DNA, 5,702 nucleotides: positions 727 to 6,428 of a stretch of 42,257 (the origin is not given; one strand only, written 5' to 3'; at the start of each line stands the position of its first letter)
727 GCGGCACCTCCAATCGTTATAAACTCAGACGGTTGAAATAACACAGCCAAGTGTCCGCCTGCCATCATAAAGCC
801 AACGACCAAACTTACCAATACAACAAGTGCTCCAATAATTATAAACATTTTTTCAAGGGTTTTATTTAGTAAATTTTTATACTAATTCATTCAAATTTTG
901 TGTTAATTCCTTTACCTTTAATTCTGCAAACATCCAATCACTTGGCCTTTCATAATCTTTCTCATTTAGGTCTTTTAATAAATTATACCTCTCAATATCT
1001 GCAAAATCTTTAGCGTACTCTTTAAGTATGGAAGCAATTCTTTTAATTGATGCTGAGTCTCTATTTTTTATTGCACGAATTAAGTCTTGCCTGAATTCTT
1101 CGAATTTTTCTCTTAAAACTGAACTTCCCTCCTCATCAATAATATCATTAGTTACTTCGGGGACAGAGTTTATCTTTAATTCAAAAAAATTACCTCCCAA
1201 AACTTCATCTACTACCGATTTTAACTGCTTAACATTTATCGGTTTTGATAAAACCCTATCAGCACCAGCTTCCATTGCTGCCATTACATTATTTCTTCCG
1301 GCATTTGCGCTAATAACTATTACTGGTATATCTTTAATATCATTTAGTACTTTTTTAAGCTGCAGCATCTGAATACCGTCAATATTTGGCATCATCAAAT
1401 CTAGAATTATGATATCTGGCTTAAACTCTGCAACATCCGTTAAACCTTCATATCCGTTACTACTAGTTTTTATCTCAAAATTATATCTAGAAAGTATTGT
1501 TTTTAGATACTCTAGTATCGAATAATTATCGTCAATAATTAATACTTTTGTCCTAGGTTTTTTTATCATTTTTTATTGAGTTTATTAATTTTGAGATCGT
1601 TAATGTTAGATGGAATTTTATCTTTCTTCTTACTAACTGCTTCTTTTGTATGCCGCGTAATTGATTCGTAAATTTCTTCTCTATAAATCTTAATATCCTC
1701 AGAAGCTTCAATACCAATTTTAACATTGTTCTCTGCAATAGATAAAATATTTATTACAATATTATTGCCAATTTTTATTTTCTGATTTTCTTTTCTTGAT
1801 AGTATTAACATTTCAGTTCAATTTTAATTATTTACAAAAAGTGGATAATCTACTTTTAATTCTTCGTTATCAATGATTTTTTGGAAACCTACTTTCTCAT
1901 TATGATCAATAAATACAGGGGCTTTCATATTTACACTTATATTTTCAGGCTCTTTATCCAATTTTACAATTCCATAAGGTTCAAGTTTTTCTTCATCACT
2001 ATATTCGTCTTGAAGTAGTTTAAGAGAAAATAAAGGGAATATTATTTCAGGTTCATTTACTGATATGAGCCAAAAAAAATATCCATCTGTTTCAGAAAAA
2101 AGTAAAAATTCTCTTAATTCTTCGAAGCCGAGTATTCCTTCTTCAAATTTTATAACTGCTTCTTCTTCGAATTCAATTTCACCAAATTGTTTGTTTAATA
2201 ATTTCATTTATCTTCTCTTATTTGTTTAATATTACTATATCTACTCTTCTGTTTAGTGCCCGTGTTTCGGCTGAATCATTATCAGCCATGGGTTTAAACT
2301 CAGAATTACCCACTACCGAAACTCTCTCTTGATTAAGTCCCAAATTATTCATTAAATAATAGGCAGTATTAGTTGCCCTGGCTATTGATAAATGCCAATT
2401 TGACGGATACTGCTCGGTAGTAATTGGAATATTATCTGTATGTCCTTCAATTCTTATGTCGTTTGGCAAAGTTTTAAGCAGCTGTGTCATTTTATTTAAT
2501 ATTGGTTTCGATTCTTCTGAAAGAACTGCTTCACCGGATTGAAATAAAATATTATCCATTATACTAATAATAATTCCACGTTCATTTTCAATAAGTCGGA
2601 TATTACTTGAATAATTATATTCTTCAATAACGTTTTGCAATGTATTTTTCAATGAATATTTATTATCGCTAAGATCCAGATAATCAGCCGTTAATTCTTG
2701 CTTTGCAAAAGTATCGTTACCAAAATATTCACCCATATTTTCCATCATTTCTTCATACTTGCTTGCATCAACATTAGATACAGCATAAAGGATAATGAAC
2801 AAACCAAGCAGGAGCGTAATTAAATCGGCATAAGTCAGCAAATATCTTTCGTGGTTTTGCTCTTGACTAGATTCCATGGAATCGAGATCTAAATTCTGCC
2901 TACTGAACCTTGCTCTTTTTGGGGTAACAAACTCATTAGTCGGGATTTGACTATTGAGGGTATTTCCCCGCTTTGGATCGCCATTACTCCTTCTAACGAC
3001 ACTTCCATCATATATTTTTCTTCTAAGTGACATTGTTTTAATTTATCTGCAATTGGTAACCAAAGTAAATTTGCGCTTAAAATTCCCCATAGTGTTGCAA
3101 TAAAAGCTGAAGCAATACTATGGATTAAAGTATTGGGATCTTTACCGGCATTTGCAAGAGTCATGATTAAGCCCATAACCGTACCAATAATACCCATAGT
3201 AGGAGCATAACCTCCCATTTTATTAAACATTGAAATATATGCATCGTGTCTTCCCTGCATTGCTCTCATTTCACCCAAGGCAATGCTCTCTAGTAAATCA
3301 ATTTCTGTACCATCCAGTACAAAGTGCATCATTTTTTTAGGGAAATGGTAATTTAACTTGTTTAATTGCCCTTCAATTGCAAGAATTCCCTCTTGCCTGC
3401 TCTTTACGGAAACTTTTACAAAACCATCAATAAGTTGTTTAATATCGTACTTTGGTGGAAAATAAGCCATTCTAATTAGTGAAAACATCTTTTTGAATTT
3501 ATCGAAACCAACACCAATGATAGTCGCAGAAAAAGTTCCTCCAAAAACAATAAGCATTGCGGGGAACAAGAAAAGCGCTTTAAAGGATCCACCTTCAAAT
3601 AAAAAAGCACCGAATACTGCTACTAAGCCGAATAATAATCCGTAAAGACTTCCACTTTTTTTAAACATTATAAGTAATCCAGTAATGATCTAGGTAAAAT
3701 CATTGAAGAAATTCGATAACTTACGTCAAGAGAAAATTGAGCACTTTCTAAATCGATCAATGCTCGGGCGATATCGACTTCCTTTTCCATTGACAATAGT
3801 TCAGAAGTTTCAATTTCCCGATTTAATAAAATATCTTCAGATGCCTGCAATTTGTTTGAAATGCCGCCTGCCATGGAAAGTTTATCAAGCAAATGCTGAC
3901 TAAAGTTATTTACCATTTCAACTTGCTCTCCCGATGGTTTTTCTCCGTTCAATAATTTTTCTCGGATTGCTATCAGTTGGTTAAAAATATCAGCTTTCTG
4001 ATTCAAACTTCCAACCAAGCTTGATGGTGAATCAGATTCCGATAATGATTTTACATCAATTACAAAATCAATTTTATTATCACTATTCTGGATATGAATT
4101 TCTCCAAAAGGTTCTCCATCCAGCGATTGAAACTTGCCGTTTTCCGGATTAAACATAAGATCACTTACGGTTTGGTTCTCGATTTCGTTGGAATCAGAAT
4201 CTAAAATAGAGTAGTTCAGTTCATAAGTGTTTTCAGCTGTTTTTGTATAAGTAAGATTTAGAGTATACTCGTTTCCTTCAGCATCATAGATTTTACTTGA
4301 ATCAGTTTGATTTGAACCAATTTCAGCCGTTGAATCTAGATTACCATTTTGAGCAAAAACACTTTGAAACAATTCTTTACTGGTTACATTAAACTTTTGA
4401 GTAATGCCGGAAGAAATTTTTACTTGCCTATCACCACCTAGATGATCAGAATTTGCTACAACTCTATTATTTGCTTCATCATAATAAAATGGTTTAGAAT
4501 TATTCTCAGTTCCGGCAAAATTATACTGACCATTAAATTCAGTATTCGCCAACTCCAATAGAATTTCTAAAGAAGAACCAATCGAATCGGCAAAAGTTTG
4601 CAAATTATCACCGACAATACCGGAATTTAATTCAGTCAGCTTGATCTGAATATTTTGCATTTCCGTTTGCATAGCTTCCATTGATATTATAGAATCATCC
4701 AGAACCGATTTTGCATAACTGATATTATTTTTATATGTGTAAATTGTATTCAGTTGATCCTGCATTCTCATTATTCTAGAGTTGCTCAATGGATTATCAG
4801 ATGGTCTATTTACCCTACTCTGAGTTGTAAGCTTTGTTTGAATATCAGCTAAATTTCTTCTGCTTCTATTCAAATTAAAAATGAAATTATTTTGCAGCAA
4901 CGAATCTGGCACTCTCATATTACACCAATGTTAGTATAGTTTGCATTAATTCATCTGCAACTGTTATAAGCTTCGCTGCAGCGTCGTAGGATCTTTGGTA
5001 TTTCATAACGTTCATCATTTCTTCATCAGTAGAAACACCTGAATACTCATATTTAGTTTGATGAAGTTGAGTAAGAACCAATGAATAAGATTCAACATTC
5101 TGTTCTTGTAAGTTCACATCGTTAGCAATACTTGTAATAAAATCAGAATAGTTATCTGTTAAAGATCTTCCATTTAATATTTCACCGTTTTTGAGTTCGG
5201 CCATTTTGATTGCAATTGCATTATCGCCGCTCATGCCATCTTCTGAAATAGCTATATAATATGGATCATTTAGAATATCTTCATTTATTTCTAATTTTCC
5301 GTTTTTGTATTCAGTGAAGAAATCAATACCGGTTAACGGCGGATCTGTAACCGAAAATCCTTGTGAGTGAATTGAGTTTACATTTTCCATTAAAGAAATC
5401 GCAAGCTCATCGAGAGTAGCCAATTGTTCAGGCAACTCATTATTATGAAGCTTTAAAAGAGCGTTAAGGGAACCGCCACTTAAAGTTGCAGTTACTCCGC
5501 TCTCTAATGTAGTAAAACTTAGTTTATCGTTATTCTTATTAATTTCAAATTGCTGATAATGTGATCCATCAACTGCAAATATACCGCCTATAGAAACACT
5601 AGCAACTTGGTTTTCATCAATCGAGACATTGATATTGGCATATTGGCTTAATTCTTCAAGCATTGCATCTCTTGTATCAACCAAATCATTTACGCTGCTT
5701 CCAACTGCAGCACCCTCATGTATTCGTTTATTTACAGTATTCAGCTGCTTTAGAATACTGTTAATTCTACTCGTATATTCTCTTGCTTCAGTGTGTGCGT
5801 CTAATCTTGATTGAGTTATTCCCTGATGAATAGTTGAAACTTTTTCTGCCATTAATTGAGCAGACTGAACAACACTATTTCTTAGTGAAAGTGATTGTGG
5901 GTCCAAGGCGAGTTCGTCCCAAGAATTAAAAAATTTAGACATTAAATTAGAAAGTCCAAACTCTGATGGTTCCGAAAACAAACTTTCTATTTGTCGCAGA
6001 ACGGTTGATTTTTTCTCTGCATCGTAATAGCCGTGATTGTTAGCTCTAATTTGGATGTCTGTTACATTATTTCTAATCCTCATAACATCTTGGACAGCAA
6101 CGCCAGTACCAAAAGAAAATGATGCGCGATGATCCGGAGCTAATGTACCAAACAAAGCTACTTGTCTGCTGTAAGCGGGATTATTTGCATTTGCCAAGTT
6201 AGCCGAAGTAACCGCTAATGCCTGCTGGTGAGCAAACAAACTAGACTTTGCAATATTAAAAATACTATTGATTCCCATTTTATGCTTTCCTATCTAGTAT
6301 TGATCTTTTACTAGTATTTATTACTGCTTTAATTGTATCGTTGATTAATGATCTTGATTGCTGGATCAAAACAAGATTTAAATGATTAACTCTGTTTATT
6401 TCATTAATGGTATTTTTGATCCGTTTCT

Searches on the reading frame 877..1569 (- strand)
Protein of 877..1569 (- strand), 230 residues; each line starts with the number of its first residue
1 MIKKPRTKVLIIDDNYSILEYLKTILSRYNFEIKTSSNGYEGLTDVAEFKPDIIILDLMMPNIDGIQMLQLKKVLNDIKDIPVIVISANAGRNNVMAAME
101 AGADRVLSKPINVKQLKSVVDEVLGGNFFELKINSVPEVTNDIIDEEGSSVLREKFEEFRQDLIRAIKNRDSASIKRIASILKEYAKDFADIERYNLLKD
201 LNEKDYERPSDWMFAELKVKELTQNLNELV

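Call 14: search_protein_families(library=pfam, proteins=[window:877-1569:-], max_evalue=0.001)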
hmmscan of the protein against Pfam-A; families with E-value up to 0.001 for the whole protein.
window:877-1569:- (230 aa): 1 family
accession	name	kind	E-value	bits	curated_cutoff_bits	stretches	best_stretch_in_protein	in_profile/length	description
PF00072.30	Response_reg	-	2.6e-26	92.4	30.2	1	9-120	1-110/111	Response regulator receiver domain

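Call 53: search_protein_families(library=ncbifam, proteins=[window:877-1569:-], max_evalue=0.001)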
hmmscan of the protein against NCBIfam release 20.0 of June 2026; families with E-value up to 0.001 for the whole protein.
window:877-1569:- (230 aa): 97 families (the best 25 are shown)
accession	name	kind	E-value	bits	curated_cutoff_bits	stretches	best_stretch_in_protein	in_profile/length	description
NF041733.1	resp_reg_CseB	equivalog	8.9e-22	77.6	350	1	8-127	2-118/228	two-component system response regulator CseB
NF040689.1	MtrAB_MtrA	equivalog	3.2e-21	75.7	300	1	9-125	1-114/219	MtrAB system response regulator MtrA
NF007135.0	PRK09581.1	equivalog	5.2e-21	75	474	1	7-206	3-199/457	PleD family two-component system response regulator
TIGR02154.1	PhoB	equivalog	5.6e-21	74.9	296.2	1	7-124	3-120/226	phosphate regulon transcriptional regulator PhoB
NF045944.1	ResRegRpaBCyano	equivalog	5.2e-20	71.8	330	1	10-126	1-114/229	response regulator transcription factor RpaB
NF007969.0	PRK10693.1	equivalog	8.7e-20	71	329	1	8-142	9-142/337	two-component system response regulator RssB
NF045717.1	DVU0259_DivK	exception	3.1e-19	69.3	160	1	7-125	3-117/117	DVU0259 family response regulator domain-containing protein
NF051850.1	RespRegRprY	equivalog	1e-18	67.6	370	1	6-124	4-120/234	response regulator transcription factor RprY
NF007820.0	PRK10529.1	equivalog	3e-18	66.1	325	1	7-120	2-112/225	two-component system response regulator KdpE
NF053854.1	RespRegPhoBBctds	equivalog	7e-18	64.8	270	1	9-125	1-116/225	two-component system response regulator PhoB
TIGR01818.1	ntrC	equivalog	1.6e-17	63.4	558.6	1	9-125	1-115/463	nitrogen regulation protein NR(I)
NF008469.0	PRK11361.1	equivalog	6.4e-17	61.4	714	1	5-124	3-120/461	acetoacetate metabolism transcriptional regulator AtoC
NF008318.0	PRK11107.1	equivalog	6.4e-17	60.9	890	1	5-125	666-786/920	two-component sensor histidine kinase BarA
NF045505.1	RR_RssB_Pseudo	equivalog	1.5e-16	60.5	700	1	3-112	2-109/394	two-component system response regulator RssB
NF001965.0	PRK00742.1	subfamily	1.8e-16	60.3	293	1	7-112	4-110/357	chemotaxis-specific protein-glutamate methyltransferase CheB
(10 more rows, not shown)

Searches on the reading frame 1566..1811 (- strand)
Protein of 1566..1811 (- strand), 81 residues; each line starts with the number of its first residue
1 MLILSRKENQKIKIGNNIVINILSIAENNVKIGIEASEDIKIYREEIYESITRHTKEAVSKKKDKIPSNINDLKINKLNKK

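Call 65: search_protein_families(library=pfam, proteins=[window:1566-1811:-], max_evalue=0.1)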
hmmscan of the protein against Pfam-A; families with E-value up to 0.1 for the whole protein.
window:1566-1811:- (81 aa): 1 family
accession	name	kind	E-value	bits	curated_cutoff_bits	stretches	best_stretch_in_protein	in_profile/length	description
PF02599.21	CsrA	-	9e-22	77.2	27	1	1-52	1-52/53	Global regulator protein family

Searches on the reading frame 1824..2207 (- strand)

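Call 14: search_protein_families(library=pfam, proteins=[window:1824-2207:-], max_evalue=0.001)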
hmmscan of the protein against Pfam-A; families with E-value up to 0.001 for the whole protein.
window:1824-2207:- (127 aa): 1 family
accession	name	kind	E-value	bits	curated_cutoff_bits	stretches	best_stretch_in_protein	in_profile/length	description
PF02623.20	FliW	-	8e-21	74.5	25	1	19-123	1-122/122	FliW protein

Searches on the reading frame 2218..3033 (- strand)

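Call 14: search_protein_families(library=pfam, proteins=[window:2218-3033:-], max_evalue=0.001)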
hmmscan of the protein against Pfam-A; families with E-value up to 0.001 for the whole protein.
window:2218-3033:- (271 aa): 2 families
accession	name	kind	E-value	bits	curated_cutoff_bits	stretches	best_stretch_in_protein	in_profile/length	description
PF00691.25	OmpA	-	1.6e-18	67.3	27.2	1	163-262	1-98/98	OmpA family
PF13677.11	MotB_plug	-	6.4e-17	61.3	24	1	55-102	9-56/58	Membrane MotB of proton-channel complex MotA/MotB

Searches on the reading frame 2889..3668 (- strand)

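Call 14: search_protein_families(library=pfam, proteins=[window:2889-3668:-], max_evalue=0.001)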
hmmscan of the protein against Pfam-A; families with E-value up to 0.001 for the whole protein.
window:2889-3668:- (259 aa): 2 families
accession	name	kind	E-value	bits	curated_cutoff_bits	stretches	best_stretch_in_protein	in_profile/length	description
PF01618.21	MotA_ExbB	-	9e-23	80.8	22.9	1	110-222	10-126/127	MotA/TolQ/ExbB proton channel family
PF20560.3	MotA_N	-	2.8e-08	34.3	27.3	1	9-81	2-75/91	Motility protein A N-terminal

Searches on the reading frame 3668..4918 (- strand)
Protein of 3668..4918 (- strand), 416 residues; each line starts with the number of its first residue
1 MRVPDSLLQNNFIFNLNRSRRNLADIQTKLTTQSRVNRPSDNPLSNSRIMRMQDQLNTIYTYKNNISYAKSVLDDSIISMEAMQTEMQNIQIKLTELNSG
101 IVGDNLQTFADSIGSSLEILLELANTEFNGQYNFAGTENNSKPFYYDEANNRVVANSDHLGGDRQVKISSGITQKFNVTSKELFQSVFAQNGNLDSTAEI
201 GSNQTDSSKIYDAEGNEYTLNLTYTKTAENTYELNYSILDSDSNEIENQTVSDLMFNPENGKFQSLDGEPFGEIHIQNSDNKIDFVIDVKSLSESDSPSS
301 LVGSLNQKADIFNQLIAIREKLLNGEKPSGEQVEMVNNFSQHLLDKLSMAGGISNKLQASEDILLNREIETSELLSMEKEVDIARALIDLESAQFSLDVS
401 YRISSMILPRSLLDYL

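Call 14: search_protein_families(library=pfam, proteins=[window:3668-4918:-], max_evalue=0.001)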
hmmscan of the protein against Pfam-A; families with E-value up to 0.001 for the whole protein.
window:3668-4918:- (416 aa): 2 families
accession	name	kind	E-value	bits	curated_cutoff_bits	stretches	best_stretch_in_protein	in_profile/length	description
PF00669.25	Flagellin_N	-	1.5e-10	41.7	26.6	1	9-137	7-137/139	Bacterial flagellin N-terminal helical region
PF07559.19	FlgE_D2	-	1.4e-06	29.3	22.7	1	193-300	11-133/142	Flagellar basal body protein FlaE D2 domain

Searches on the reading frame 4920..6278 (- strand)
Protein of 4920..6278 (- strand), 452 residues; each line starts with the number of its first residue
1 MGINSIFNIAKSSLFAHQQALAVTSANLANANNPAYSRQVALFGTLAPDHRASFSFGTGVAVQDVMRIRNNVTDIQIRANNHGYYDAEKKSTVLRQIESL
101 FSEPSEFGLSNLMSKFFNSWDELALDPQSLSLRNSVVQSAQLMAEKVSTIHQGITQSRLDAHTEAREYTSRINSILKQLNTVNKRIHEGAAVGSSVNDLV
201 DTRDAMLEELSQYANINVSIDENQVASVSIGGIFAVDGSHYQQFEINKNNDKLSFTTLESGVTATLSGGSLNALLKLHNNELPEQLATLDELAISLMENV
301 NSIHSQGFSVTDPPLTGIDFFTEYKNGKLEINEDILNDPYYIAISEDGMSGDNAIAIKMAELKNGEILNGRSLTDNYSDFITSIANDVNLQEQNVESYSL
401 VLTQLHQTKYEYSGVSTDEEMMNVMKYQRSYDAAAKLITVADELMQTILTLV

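Call 14: search_protein_families(library=pfam, proteins=[window:4920-6278:-], max_evalue=0.001)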
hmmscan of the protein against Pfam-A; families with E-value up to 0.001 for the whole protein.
window:4920-6278:- (452 aa): 3 families
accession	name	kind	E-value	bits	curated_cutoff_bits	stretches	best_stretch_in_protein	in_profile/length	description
PF22638.1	FlgK_D1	-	7.1e-52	176.8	28.6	1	94-321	1-233/233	Flagellar hook-associated protein FlgK helical domain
PF06429.18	Flg_bbr_C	-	6.2e-15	54.9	23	1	410-451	5-46/46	Flagellar basal body rod FlgEFG protein C-terminal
PF00460.25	Flg_bb_rod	-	0.00026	21.3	20.7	1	8-32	2-26/31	Flagella basal body rod protein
